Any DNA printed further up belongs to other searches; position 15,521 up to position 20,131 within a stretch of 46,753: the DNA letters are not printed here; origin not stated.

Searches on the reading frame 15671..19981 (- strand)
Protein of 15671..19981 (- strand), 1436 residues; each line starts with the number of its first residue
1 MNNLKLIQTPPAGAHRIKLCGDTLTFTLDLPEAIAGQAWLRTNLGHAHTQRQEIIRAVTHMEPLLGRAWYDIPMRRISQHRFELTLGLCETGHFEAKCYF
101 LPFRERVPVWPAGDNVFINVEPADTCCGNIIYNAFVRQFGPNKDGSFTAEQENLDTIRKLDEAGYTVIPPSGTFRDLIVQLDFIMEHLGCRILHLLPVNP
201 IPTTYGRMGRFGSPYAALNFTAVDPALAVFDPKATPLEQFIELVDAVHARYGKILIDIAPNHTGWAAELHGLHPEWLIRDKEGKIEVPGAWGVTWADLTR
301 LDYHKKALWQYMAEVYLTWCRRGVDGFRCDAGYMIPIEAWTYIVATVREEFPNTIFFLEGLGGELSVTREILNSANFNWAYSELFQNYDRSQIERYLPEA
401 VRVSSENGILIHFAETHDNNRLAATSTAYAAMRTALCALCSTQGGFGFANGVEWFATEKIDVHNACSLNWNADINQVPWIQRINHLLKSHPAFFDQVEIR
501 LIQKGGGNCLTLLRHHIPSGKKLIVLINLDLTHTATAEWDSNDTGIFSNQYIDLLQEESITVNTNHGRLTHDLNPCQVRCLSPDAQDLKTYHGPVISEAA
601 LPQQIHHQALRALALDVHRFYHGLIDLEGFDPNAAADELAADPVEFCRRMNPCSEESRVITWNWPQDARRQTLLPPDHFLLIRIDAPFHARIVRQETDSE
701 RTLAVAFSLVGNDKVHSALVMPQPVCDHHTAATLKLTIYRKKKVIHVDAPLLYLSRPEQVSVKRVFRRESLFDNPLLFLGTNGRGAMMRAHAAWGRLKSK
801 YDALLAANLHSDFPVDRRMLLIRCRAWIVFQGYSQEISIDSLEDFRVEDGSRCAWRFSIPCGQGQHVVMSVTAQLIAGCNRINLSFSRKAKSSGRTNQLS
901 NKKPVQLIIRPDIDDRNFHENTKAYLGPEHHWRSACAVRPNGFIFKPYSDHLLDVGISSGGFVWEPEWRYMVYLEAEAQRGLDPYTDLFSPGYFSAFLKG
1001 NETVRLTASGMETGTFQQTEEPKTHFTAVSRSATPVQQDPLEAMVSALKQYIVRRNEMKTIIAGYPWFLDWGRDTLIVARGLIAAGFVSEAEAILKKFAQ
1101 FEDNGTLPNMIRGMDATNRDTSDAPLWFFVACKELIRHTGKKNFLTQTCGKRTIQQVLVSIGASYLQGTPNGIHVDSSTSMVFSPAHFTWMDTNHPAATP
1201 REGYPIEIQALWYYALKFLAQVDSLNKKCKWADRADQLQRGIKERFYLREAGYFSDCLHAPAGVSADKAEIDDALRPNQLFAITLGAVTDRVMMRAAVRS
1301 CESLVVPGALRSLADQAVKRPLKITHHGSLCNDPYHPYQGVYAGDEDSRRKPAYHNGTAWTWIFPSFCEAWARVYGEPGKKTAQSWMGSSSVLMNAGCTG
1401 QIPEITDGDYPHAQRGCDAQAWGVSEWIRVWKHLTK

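Call 8: search_protein_families(library=pfam, proteins=[window:15671-19981:-], max_evalue=0.01)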
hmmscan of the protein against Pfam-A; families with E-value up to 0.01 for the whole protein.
window:15671-19981:- (1436 aa): 5 families
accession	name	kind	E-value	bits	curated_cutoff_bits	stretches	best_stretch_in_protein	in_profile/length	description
PF06202.20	GDE_C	-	4.6e-65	220.4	21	1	1049-1428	4-366/367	Amylo-alpha-1,6-glucosidase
PF12439.13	GDE_N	-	6.6e-30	104.7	27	1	779-1004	4-218/219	Glycogen debranching enzyme N terminal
PF00128.31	Alpha-amylase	-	4.5e-08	33.2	22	1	297-335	155-193/446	Alpha amylase, catalytic domain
PF14701.12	hDGE_amylase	-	0.00086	19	27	0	295-353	375-437/439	Glycogen debranching enzyme, glucanotransferase domain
PF12899.13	Glyco_hydro_100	-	0.0055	15.9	23.6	0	1116-1248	107-231/435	Alkaline and neutral invertase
